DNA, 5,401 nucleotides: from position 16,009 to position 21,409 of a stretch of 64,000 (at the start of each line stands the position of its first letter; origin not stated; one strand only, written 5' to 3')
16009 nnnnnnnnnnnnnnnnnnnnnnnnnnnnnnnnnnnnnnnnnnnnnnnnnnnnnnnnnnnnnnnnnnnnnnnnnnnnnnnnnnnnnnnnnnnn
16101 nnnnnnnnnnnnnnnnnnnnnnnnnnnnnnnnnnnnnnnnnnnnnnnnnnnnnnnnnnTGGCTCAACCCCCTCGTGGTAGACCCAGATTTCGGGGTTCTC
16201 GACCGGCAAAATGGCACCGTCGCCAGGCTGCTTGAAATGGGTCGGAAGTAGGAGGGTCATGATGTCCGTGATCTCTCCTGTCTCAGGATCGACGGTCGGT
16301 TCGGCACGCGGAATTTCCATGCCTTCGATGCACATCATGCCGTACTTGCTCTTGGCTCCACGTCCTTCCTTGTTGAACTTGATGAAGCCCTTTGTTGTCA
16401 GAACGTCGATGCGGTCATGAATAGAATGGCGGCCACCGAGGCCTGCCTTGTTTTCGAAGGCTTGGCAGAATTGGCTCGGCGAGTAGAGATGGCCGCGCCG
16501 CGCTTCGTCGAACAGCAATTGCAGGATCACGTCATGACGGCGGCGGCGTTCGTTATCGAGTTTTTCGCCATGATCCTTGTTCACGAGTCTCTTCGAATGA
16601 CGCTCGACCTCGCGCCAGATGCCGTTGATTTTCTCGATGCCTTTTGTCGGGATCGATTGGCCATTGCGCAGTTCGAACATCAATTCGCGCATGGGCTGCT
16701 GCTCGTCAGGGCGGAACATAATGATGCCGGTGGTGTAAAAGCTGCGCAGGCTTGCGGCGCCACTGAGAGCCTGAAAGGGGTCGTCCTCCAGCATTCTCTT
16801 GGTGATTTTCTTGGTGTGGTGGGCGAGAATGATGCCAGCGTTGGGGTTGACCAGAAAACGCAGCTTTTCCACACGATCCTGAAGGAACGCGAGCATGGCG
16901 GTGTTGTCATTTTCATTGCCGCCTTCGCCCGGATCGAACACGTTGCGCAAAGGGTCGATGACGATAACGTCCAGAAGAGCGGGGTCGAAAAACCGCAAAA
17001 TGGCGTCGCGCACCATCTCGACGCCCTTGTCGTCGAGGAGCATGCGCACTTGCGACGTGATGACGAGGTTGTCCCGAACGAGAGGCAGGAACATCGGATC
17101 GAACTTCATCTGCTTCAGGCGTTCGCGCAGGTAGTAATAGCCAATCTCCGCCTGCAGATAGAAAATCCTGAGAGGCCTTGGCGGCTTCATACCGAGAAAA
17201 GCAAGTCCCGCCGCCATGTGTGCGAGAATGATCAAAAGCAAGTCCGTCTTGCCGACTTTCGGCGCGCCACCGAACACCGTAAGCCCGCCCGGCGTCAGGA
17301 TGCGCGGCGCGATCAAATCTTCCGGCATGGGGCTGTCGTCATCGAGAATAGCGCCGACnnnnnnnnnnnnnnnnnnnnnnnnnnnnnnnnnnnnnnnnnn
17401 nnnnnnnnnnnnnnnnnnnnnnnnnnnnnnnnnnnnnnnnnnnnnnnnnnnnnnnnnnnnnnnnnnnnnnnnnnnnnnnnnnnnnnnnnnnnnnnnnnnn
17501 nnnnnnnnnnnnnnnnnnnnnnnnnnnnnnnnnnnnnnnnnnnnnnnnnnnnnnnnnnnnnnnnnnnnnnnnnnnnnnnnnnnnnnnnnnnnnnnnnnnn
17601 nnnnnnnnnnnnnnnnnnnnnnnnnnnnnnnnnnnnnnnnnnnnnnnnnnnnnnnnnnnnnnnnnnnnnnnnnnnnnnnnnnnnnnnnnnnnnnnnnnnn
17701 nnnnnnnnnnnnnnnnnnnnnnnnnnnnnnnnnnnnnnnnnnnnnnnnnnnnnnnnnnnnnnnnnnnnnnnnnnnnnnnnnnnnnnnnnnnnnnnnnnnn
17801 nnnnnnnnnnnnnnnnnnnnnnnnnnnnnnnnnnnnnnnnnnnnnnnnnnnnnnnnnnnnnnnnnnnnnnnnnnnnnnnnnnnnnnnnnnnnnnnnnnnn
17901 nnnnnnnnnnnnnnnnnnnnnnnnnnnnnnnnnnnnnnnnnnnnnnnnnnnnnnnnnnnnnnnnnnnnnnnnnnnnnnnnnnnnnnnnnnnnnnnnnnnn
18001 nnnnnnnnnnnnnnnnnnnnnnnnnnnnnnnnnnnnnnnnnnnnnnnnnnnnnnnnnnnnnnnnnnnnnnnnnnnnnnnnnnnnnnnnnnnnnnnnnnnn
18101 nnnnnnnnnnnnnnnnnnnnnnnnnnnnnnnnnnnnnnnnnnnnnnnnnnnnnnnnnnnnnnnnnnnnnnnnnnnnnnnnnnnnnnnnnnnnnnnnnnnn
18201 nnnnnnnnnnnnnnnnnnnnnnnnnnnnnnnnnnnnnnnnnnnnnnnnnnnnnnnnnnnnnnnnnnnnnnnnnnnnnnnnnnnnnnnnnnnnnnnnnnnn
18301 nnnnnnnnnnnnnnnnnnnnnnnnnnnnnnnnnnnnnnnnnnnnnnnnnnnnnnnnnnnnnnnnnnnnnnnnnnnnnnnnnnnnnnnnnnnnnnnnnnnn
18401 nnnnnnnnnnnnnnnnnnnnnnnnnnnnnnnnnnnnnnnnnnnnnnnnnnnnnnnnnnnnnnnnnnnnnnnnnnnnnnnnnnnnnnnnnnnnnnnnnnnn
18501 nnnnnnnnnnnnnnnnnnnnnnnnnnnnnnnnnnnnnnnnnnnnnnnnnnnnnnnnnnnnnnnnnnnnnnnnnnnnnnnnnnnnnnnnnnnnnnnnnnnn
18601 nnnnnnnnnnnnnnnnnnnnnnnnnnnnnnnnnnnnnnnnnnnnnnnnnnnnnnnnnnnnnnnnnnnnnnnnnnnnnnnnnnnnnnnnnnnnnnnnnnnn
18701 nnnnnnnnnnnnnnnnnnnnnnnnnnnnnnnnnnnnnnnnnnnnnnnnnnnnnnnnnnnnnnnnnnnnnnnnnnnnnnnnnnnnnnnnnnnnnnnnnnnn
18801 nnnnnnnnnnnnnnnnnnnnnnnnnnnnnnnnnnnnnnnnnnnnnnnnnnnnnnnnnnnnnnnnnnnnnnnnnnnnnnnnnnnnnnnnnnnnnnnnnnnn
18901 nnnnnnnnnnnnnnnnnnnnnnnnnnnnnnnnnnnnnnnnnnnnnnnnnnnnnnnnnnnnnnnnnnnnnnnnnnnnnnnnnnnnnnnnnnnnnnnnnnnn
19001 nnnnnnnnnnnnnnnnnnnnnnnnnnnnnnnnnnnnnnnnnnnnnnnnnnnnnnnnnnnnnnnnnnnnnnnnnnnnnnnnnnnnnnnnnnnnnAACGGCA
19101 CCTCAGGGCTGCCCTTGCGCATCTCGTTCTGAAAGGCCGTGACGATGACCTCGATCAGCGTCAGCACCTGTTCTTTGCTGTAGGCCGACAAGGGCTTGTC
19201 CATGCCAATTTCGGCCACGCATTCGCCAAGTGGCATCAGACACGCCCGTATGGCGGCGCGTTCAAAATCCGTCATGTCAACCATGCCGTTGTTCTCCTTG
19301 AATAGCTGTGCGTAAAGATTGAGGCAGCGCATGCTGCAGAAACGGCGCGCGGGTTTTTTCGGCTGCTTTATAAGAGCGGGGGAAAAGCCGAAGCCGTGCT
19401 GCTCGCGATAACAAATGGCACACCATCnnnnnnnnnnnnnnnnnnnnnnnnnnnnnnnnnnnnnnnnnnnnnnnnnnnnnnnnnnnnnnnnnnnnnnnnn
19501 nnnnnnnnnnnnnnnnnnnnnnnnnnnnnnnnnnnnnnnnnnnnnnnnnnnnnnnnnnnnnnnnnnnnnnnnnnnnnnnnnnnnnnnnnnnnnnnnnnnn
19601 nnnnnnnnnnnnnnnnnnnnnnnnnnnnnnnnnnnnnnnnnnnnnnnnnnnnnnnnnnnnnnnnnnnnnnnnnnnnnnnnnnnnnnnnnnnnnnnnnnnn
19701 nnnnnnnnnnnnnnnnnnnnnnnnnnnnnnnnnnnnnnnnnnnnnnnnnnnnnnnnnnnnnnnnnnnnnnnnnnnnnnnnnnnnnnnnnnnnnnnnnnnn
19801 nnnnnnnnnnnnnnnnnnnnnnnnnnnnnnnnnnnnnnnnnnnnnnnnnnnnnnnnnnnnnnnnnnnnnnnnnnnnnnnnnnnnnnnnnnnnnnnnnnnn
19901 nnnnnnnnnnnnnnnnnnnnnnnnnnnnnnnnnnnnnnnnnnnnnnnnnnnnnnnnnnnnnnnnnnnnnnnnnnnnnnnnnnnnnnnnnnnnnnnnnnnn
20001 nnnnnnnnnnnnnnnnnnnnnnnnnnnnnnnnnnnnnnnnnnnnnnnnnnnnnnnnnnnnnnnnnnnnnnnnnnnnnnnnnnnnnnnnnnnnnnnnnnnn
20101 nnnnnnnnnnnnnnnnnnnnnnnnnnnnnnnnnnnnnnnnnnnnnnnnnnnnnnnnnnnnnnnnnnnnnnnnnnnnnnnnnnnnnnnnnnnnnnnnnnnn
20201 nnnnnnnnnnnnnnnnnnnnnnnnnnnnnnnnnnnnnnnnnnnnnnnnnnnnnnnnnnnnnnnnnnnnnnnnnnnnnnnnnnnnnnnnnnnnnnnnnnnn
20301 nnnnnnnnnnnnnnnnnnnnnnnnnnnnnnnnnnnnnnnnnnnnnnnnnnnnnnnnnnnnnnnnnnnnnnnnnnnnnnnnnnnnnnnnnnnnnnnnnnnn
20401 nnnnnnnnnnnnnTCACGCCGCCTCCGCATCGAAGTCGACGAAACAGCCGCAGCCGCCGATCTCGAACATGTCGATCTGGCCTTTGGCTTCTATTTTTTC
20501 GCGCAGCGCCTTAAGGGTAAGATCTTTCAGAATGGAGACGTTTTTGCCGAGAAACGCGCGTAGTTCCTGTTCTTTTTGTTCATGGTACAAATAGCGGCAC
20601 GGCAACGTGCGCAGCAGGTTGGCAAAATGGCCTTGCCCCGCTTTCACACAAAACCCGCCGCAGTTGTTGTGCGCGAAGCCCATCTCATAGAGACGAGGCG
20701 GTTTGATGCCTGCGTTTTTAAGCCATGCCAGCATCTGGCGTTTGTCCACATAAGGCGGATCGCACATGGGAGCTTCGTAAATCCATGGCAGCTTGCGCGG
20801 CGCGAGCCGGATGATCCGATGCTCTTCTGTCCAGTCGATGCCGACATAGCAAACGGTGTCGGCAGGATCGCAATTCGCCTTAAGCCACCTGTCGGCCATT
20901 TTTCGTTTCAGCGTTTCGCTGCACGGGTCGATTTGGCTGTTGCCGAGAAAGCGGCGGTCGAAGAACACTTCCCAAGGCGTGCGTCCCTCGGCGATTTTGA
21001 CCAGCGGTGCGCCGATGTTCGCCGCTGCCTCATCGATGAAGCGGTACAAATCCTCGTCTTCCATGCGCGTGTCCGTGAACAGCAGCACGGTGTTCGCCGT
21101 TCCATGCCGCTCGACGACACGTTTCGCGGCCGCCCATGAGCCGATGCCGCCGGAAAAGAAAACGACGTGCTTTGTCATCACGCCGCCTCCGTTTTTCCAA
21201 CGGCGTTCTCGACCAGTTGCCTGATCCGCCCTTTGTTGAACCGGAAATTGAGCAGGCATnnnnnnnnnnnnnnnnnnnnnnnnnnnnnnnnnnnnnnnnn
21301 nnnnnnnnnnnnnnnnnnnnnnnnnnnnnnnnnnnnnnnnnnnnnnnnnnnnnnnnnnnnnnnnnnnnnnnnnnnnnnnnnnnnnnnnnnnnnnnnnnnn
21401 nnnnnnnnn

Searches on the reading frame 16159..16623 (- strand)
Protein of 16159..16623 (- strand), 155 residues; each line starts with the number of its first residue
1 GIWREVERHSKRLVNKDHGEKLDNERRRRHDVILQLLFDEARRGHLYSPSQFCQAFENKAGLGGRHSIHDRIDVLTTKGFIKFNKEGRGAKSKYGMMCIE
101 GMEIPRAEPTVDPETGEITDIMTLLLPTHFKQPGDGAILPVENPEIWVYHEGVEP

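Call 42: find_homologous_proteins(query=window:16159-16623:-, max_evalue=0.001)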
Query window:16159-16623:- (155 aa): 45 proteins with E <= 0.001 among 76 candidates.
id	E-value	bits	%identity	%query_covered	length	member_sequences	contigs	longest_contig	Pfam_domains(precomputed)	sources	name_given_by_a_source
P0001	8.9e-70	251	73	97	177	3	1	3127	-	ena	-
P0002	4.7e-61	223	79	79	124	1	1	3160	-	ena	-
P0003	3.1e-57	211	63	97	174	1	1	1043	-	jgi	-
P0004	2.7e-56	208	59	99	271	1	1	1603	-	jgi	jgi:hypothetical protein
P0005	8.3e-56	206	59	96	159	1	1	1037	-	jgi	jgi:hypothetical protein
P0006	1.2e-55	206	64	99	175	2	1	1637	-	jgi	jgi:hypothetical protein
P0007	2.4e-54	201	60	97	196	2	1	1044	-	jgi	-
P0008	2.6e-54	201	62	95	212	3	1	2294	-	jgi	jgi:hypothetical protein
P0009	1.1e-53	199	59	96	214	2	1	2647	-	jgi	jgi:hypothetical protein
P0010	1.2e-53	199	61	96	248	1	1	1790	-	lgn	-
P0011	1.3e-53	199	57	96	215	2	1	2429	-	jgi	jgi:hypothetical protein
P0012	1.3e-53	199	60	95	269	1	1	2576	-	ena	-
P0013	4.8e-52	194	58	97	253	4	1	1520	-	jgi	jgi:hypothetical protein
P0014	1.8e-50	189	58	100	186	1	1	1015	-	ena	-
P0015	1.4e-49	186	61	96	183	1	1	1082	-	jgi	jgi:putative DNA primase/helicase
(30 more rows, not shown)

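Call 51: predict_structure(alignment_id=A2)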
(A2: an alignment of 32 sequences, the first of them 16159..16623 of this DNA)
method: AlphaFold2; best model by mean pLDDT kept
length: 155 residues; sequences in the alignment: 32
mean_pLDDT: 78.7   pTM: 0.69
mean pLDDT of the five models: 78.7, 78.1, 75.0, 69.7, 67.5
residues with pLDDT >= 90: 63; 70-90: 49; 50-70: 33; < 50: 10
segments of 3 or more residues with pLDDT < 50: 1-3, 153-155
pLDDT, mean of each block of 10 residues (from residue 1): 47 52 56 91 92 92 91 91 81 87 81 74 90 88 83 48
secondary structure, 60 per line:
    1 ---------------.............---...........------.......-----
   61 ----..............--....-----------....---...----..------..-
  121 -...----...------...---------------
elements in order: H16-28 H32-42 H49-55 H65-78 E81-84 E96-99 E103-105 E122-124 E129-131 E138-140

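Call 53: fold_search(model_id=the predicted structure, library=pdb)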
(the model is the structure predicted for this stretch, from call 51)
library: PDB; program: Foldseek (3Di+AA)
matches with E <= 10: 305; with E <= 0.001: 0
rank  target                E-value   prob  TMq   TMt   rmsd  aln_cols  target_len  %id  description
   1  2xig_B                1.6e-01  0.51  0.34  0.35   9.0       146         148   14  The structure of the Helicobacter pylori ferric uptake regulator Fur reveals three functional metal binding sites (released 2011-01-19)
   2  5nbc_A                2.8e-01  0.51  0.34  0.39  11.7       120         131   12  Structure of Prokaryotic Transcription Factors (released 2018-05-16)
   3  4ets_B                2.8e-01  0.41  0.35  0.36  13.2       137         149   14  Crystal structure of Campylobacter jejuni ferric uptake regulator (released 2012-06-20)
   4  5nhk_B                3.0e-01  0.51  0.34  0.39  11.8       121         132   12  Structure of Ferric uptake regulator from francisella tularensis with Iron (released 2018-05-16)
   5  2dk5_MODEL_1_A        3.0e-01  0.30  0.31  0.47   9.7       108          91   17  Solution structure of Winged-Helix domain in RNA polymerase III 39KDa polypeptide (released 2006-10-06)
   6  2xig_A                3.2e-01  0.38  0.33  0.34   9.1       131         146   14  The structure of the Helicobacter pylori ferric uptake regulator Fur reveals three functional metal binding sites (released 2011-01-19)
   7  5nhk_A                3.9e-01  0.44  0.34  0.39  11.9       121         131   12  Structure of Ferric uptake regulator from francisella tularensis with Iron (released 2018-05-16)
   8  2o03                  3.9e-01  0.38  0.30  0.35   7.0        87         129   10  Crystal structure of FurB from M. tuberculosis- a Zinc uptake regulator (released 2007-02-13)
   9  4esb                  4.2e-01  0.60  0.33  0.46   3.3        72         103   14  Crystal structure of PadR-like transcriptional regulator (BC4206) from Bacillus cereus strain ATCC 14579 (released 2012-12-05)
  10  6j0e_A                4.2e-01  0.41  0.33  0.39   6.5        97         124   13  Structures of two ArsR As(III)-responsive repressors: implications for the mechanism of derepression (released 2019-07-03)
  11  5nbc_B                5.4e-01  0.51  0.34  0.39   8.7        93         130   13  Structure of Prokaryotic Transcription Factors (released 2018-05-16)
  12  4i7h_B                5.8e-01  0.33  0.34  0.36   7.8       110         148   14  Structural basis for peroxide sensing and gene regulation by PerR from Streptococcus pyogenes (released 2013-05-08)
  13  6yxx_BN               5.8e-01  0.20  0.33  0.33  16.2       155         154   10  State A of the Trypanosoma brucei mitoribosomal large subunit assembly intermediate (released 2020-10-14)
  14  4ejo_A                7.0e-01  0.28  0.31  0.40  10.1        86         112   12  Crystal structure of padr family transcriptional regulator from Eggerthella lenta DSM 2243 (released 2012-04-25)
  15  4eju_A                7.0e-01  0.13  0.22  0.23  13.8        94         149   14  Staphylococcus epidermidis TcaR full length (released 2013-05-08)
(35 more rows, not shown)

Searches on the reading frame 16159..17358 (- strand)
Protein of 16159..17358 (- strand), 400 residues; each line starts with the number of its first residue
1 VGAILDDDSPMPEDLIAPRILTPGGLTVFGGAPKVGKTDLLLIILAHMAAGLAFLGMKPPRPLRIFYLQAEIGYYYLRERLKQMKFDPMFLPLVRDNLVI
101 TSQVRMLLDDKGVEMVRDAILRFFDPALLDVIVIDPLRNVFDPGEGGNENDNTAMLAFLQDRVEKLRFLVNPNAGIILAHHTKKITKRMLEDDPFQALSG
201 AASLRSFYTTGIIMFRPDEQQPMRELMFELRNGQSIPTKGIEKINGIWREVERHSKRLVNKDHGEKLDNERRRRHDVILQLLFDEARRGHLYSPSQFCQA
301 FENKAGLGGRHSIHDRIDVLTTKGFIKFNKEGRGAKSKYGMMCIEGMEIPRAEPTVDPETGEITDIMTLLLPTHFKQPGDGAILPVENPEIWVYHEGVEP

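Call 32: find_related_loci(query=A1, collection=metagenome_contigs, flank=2500)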
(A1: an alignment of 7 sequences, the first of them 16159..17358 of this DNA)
Query A1 (400 aa) in metagenome_contigs; peptide patterns used: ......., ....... (x = any residue, [..] = any of these).
600 stretches matched a pattern (row limit reached: there are more); 236 encode a relative of the query (tblastn E <= 1e-3); the best 80 are kept; 80 distinct loci.
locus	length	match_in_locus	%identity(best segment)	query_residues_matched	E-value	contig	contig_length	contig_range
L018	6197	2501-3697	81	1-400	0e+0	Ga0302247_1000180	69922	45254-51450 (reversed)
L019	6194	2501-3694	78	1-399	0e+0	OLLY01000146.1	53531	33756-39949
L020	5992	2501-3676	77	1-396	0e+0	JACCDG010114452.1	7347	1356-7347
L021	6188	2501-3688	75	1-400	0e+0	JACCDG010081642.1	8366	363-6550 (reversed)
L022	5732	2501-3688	71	1-396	0e+0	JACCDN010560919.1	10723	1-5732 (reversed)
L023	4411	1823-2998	71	1-396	0e+0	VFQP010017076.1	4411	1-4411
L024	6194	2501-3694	65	1-399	0e+0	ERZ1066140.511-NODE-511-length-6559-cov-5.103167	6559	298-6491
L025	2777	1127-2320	66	1-396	0e+0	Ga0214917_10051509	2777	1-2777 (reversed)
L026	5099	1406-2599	65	1-394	1e-176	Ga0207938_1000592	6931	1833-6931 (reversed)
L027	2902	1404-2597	65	1-394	0e+0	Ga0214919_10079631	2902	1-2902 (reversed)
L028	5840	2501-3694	64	1-394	3e-173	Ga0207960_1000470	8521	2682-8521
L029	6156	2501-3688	64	1-394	7e-173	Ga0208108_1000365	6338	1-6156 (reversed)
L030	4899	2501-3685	64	1-394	6e-173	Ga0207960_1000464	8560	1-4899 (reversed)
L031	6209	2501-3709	60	1-396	4e-167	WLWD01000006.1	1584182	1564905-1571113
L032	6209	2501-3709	60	1-396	4e-166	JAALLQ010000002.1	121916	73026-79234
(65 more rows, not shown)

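Call 33: find_related_loci(query=A1, collection=viral_contigs, flank=2500)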
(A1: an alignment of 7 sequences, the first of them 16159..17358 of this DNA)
Query A1 (400 aa) in viral_contigs; peptide patterns used: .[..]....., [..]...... (x = any residue, [..] = any of these).
455 stretches matched a pattern; 413 encode a relative of the query (tblastn E <= 1e-3); the best 80 are kept; 80 distinct loci.
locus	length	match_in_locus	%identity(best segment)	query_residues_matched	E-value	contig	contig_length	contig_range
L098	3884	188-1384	80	1-399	0e+0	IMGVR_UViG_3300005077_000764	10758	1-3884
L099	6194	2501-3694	78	1-399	0e+0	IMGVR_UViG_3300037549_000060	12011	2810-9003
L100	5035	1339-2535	76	1-400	0e+0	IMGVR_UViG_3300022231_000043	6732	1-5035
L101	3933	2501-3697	76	1-400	0e+0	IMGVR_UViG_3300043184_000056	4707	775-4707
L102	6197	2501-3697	76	1-400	0e+0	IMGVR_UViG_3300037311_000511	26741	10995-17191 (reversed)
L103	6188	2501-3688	76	1-400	0e+0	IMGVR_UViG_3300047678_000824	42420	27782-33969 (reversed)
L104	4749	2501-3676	77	1-396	0e+0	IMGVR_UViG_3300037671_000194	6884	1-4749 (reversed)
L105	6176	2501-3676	76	1-396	0e+0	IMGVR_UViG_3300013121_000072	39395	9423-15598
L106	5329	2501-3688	75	1-400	0e+0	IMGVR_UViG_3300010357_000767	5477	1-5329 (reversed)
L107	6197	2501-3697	76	1-400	0e+0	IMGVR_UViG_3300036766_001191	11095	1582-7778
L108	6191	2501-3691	66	1-398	0e+0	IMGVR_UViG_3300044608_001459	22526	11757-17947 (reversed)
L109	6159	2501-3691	64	1-398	1e-176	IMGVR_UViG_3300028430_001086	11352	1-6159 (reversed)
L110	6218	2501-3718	58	1-400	3e-155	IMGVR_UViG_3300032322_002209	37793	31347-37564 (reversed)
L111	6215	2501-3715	59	1-399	1e-154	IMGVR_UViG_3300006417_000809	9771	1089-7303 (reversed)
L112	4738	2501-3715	59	1-399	6e-155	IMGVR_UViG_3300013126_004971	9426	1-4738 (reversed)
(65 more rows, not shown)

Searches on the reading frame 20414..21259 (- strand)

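Call 7: search_protein_families(library=pfam, proteins=[window:20414-21259:-], max_evalue=0.01)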
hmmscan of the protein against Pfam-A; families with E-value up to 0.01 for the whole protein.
window:20414-21259:- (281 aa): 0 families

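Call 8: search_protein_families(library=phrogs, proteins=[window:20414-21259:-], max_evalue=0.001)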
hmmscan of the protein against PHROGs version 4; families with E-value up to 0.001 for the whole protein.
window:20414-21259:- (281 aa): 1 family
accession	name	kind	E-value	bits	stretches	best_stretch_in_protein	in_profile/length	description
phrog_424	-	moron, auxiliary metabolic gene and host takeover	1e-55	190.5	1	29-275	161-415/460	phosphoadenosine phosphosulfate reductase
